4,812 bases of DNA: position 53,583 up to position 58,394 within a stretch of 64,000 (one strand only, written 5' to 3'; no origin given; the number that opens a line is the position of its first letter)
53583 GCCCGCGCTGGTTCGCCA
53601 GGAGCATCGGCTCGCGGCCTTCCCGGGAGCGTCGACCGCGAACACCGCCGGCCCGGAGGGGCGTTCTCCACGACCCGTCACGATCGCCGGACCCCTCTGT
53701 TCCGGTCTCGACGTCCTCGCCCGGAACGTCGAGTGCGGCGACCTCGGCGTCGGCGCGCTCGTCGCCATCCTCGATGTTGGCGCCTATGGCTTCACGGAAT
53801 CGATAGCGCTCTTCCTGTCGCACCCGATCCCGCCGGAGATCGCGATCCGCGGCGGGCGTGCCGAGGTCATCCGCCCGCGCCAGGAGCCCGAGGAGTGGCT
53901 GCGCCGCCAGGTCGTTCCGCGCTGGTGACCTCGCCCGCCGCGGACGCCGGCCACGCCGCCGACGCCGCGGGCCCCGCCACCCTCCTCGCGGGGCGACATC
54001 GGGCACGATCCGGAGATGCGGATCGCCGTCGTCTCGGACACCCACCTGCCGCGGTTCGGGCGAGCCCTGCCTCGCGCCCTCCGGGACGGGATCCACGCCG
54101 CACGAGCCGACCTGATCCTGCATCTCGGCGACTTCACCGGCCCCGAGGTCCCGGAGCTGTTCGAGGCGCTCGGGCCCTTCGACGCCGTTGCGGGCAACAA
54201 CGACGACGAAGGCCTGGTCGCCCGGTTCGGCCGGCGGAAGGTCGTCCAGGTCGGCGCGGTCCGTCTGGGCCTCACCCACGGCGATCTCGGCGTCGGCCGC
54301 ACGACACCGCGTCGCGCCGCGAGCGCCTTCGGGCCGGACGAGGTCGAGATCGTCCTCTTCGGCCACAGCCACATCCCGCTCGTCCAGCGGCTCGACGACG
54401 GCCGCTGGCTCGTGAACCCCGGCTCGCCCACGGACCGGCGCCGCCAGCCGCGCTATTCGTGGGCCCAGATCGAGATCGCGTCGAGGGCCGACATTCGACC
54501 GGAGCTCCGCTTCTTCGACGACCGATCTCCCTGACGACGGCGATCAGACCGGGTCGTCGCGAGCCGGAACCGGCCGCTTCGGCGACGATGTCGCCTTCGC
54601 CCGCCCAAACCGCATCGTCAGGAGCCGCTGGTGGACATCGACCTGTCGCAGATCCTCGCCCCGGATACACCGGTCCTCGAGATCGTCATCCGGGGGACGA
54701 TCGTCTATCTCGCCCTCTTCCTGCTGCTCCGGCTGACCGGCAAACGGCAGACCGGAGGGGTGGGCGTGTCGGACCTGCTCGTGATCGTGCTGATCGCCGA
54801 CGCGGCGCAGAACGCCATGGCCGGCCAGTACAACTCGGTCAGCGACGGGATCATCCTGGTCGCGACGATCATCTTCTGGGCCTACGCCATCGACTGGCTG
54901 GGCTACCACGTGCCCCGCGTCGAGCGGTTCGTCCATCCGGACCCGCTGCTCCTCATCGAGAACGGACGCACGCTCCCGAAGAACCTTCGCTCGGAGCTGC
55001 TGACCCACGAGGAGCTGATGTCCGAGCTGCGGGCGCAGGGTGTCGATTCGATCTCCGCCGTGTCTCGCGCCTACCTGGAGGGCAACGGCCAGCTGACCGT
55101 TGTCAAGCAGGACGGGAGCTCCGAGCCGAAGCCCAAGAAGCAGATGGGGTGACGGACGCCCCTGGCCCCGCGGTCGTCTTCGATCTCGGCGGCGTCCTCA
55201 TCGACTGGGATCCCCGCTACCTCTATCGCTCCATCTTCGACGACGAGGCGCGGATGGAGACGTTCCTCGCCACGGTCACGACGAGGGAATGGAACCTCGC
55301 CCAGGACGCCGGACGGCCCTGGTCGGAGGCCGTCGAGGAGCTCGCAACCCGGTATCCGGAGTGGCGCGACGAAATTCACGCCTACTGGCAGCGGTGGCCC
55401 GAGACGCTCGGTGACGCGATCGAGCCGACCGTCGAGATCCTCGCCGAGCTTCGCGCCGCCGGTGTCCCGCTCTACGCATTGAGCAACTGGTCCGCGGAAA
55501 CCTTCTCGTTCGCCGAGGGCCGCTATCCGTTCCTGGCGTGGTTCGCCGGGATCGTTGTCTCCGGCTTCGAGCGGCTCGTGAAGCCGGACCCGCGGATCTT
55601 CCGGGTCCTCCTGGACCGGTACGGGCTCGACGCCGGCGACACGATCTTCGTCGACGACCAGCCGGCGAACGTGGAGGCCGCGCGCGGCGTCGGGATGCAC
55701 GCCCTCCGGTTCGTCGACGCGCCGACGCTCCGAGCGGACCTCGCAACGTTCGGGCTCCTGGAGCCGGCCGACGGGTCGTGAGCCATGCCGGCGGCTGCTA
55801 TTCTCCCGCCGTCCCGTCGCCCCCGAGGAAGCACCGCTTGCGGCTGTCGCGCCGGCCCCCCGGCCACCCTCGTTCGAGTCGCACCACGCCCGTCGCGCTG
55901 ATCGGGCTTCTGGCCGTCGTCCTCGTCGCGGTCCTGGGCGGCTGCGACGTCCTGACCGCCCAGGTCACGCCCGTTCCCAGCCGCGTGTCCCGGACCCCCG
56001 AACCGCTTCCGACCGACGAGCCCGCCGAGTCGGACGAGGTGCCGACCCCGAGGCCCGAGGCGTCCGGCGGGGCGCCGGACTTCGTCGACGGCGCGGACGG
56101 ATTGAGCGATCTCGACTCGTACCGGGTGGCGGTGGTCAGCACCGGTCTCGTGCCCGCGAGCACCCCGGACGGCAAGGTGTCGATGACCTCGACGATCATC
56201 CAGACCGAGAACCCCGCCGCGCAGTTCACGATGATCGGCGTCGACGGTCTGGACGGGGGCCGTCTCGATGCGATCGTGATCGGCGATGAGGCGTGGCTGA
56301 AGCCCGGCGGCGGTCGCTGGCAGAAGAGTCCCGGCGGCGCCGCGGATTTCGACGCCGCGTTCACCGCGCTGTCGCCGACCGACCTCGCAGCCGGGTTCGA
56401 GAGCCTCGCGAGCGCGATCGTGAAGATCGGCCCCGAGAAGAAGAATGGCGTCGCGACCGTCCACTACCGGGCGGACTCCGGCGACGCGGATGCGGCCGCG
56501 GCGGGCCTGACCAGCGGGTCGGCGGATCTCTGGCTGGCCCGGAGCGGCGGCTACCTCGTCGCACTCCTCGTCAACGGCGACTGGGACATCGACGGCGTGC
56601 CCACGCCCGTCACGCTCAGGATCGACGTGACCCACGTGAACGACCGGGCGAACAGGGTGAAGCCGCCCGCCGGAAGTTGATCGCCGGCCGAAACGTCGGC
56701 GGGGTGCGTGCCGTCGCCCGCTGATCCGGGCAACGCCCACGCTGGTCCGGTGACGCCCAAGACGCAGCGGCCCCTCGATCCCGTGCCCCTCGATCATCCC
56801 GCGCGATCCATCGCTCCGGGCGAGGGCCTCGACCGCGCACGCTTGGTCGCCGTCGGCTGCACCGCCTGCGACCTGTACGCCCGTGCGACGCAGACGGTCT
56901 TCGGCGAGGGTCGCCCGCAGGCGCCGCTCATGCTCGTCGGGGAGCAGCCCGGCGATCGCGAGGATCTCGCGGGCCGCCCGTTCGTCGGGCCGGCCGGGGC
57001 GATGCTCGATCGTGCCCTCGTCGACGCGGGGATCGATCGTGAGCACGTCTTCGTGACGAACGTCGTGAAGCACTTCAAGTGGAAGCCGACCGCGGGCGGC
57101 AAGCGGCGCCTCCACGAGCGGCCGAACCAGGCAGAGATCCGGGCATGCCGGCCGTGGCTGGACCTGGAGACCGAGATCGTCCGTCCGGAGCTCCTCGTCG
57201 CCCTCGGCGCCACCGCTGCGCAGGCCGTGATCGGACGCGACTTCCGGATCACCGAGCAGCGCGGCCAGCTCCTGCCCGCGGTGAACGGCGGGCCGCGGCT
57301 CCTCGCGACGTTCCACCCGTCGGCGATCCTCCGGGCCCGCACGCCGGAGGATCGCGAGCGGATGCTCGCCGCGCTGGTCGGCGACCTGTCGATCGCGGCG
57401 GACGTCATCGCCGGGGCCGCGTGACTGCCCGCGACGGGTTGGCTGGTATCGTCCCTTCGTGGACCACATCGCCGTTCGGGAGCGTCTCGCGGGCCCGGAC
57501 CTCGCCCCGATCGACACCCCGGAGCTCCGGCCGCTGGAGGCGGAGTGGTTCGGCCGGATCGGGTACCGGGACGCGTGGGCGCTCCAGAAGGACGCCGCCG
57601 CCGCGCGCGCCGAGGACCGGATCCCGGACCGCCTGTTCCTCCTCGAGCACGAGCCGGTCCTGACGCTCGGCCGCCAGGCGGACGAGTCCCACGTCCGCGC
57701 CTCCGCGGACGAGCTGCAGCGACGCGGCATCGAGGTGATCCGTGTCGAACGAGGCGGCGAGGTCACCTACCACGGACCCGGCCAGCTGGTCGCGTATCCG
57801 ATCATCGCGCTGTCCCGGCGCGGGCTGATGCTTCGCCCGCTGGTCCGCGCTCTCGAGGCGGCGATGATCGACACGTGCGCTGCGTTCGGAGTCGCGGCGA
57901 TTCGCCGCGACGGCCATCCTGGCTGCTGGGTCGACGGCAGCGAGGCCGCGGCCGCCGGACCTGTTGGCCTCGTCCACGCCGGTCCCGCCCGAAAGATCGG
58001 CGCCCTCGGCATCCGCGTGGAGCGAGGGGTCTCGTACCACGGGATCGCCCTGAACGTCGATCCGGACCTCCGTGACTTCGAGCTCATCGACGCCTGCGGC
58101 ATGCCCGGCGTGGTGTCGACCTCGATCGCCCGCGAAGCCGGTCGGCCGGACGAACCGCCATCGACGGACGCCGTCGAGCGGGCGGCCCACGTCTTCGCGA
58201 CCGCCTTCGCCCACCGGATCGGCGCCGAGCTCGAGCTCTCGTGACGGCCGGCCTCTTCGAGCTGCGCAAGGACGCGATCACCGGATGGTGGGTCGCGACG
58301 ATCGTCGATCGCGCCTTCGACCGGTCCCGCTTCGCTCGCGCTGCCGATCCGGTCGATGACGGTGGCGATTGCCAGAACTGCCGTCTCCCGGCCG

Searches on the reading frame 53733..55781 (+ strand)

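Call 7: search_protein_families(library=pfam, proteins=[window:53733-55781:+])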
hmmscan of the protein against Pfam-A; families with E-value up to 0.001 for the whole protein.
window:53733-55781:+ (682 aa): 2 families
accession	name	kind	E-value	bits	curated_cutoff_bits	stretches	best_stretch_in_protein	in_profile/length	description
PF00702.32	Hydrolase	-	1.5e-13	52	26.4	1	480-654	3-191/191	haloacid dehalogenase-like hydrolase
PF13419.12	HAD_2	-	1.2e-09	38.9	23.8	1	481-658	1-176/178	Haloacid dehalogenase-like hydrolase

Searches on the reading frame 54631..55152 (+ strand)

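Call 58: search_protein_families(library=pfam, proteins=[window:54631-55152:+])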
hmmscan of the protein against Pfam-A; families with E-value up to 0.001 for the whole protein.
window:54631-55152:+ (173 aa): 1 family
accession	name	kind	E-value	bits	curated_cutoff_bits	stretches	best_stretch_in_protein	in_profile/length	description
PF04239.17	DUF421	-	2.8e-18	66.1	23.6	1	93-168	2-77/129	YetF C-terminal domain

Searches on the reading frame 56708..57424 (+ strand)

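Call 58: search_protein_families(library=pfam, proteins=[window:56708-57424:+])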
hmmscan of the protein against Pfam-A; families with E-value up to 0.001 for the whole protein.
window:56708-57424:+ (238 aa): 1 family
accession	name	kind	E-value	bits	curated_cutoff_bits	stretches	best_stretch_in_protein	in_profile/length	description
PF03167.25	UDG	-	1.9e-34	119.2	24.3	1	65-222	1-139/141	Uracil DNA glycosylase superfamily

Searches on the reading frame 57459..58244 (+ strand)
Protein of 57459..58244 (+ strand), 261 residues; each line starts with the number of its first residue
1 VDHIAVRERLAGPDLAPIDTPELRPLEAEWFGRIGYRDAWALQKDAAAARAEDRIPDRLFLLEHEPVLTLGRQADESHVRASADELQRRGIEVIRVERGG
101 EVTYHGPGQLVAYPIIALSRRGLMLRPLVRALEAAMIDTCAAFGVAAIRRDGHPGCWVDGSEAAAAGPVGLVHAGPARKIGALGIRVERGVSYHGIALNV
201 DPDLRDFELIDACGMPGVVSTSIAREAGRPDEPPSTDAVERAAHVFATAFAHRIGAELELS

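Call 58: search_protein_families(library=pfam, proteins=[window:57459-58244:+])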
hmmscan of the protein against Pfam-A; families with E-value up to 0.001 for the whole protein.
window:57459-58244:+ (261 aa): 1 family
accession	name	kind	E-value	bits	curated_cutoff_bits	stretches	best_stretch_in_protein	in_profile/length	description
PF21948.1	LplA-B_cat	-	4.9e-39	134.8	27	1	36-228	2-183/200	Lipoyl protein ligase A/B catalytic domain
